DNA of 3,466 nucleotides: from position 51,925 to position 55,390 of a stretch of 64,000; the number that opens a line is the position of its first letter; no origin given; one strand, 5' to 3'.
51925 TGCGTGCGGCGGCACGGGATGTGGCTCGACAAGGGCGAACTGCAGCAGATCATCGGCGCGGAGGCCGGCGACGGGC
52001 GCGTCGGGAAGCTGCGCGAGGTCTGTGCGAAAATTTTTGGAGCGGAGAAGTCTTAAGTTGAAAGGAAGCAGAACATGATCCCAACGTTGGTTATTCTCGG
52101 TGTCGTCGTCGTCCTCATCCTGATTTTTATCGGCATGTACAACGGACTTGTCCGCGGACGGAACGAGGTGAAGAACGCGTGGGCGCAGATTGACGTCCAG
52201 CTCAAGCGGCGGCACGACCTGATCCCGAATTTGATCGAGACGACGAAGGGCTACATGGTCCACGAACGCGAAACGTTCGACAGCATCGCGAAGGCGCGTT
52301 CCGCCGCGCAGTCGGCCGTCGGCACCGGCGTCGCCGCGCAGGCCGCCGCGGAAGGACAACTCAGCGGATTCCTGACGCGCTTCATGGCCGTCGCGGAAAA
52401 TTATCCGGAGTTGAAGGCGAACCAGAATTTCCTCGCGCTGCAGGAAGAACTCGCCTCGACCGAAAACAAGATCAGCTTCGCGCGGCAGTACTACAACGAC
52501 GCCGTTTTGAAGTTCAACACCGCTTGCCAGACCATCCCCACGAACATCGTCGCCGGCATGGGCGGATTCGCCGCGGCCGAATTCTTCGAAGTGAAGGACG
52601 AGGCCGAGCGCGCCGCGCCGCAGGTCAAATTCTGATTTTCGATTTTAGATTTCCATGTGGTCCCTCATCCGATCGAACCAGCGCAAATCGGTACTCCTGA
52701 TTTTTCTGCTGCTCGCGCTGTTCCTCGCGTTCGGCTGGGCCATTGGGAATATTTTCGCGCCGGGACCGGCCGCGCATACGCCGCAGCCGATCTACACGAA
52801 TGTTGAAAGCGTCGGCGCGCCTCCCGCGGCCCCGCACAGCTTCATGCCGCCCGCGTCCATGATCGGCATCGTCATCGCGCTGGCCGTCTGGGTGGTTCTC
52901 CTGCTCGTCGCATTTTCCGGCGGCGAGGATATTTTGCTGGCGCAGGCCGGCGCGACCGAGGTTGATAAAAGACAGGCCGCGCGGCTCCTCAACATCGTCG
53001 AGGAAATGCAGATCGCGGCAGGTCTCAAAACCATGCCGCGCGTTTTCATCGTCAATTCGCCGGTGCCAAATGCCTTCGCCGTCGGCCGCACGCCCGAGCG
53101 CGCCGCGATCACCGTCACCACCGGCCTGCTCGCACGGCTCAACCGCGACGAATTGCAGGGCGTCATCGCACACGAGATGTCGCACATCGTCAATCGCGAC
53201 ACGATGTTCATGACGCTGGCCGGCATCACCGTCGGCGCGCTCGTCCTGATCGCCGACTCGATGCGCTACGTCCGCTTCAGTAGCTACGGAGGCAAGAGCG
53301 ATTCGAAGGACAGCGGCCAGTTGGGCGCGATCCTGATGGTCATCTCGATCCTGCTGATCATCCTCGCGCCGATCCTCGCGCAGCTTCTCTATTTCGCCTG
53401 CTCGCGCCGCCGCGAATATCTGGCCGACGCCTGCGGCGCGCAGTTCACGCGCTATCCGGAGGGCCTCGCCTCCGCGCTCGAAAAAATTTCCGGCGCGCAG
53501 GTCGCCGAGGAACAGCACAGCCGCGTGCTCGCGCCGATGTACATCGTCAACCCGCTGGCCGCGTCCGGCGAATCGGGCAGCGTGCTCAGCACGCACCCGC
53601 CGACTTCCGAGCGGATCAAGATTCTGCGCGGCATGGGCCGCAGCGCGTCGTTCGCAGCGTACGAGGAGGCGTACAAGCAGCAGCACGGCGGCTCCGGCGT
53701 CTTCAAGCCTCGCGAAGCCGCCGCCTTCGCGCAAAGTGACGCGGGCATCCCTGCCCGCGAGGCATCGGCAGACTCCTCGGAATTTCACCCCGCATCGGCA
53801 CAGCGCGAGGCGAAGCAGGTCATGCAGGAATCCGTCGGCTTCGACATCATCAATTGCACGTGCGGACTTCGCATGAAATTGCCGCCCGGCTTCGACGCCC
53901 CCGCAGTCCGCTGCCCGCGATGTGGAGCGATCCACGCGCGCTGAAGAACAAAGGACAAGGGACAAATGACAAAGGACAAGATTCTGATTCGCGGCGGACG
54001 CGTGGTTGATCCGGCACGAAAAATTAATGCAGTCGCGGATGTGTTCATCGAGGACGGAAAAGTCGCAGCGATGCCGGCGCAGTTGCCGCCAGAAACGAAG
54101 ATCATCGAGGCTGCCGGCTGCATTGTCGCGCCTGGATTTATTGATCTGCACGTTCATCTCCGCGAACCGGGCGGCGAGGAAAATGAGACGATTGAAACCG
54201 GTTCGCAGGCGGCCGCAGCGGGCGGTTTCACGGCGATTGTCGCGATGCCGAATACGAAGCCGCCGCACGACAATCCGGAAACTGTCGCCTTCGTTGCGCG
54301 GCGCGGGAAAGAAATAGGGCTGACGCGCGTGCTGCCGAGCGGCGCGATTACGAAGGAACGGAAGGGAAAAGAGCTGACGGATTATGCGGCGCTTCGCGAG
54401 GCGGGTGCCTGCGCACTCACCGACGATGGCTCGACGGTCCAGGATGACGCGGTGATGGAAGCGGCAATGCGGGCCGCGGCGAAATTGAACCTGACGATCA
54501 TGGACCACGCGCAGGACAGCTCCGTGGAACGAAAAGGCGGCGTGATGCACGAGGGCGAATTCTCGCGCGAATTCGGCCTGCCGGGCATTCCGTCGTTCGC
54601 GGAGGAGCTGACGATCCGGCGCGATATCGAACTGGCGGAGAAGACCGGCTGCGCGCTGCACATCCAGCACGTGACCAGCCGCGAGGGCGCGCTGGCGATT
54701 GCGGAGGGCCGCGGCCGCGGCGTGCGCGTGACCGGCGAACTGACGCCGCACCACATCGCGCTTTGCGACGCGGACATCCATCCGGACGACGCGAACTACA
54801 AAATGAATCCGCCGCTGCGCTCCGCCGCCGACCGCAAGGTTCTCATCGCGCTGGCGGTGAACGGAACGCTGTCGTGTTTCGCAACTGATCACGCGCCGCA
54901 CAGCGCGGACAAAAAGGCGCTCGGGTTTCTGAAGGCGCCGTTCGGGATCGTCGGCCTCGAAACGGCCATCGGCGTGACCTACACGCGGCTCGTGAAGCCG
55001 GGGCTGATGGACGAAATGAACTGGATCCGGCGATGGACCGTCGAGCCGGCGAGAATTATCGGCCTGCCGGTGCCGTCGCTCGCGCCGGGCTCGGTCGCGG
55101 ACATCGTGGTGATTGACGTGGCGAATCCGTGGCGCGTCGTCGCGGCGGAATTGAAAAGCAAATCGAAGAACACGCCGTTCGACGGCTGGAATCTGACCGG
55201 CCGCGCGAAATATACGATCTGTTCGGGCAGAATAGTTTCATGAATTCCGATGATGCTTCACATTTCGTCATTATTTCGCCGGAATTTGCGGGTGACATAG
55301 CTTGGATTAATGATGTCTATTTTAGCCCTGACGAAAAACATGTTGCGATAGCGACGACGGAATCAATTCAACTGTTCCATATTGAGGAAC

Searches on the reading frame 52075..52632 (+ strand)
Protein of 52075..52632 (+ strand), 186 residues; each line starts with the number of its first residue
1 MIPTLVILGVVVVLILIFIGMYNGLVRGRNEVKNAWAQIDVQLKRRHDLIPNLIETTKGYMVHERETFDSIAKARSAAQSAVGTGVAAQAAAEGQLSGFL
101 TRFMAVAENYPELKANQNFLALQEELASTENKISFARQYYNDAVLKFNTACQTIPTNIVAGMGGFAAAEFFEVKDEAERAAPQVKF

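Call 15: search_protein_families(library=pfam, proteins=[window:52075-52632:+], max_evalue=0.001)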
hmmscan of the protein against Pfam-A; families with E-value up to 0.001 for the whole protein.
window:52075-52632:+ (186 aa): 1 family
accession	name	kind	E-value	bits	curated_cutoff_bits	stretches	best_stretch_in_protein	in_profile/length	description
PF04011.17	LemA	-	5.2e-60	202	26.2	1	35-186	1-149/149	LemA family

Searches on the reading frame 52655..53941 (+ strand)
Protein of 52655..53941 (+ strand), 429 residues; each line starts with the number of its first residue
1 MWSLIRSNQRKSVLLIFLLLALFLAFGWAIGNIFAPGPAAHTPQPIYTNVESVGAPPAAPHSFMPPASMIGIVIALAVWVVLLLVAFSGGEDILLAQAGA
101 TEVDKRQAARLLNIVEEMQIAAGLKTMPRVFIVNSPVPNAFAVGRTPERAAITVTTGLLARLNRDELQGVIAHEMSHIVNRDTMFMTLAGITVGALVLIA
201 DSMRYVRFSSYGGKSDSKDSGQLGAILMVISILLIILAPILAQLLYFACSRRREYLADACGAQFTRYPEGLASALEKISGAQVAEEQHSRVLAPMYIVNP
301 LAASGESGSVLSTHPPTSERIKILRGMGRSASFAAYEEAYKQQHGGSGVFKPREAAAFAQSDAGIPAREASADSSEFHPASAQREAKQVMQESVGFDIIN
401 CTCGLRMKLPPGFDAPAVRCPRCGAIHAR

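Call 15: search_protein_families(library=pfam, proteins=[window:52655-53941:+], max_evalue=0.001)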
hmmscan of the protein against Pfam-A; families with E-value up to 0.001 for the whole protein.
window:52655-53941:+ (429 aa): 2 families
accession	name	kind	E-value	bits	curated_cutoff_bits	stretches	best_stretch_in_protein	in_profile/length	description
PF01435.24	Peptidase_M48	-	8.7e-33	114.2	20.3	1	106-326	2-184/186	Peptidase family M48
PF05569.17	Peptidase_M56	-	7.4e-05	22.5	31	1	64-189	93-215/296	BlaR1 peptidase M56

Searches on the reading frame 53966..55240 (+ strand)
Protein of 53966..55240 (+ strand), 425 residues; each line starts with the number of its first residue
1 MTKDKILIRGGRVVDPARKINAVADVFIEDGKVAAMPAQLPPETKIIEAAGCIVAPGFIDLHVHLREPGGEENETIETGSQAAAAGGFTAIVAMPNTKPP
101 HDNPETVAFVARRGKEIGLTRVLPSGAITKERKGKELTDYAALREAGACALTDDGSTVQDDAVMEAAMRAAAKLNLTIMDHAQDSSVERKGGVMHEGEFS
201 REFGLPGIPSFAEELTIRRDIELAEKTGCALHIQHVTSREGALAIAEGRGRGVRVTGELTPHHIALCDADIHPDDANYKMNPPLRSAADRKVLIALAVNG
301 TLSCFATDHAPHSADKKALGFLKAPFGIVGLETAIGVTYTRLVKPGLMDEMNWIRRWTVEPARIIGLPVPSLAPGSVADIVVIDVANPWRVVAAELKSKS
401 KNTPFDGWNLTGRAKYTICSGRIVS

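Call 15: search_protein_families(library=pfam, proteins=[window:53966-55240:+], max_evalue=0.001)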
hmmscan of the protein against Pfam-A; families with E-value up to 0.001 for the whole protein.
window:53966-55240:+ (425 aa): 3 families
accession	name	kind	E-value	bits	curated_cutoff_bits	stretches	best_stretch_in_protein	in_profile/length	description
PF01979.26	Amidohydro_1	-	2.9e-27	96.3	25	1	53-424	1-345/345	Amidohydrolase family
PF12890.13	DHOase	-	5.8e-18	65.8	21.2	1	54-240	4-141/142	Dihydro-orotase-like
PF07969.17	Amidohydro_3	-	1.7e-13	51.3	29.7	1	353-424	412-471/472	Amidohydrolase family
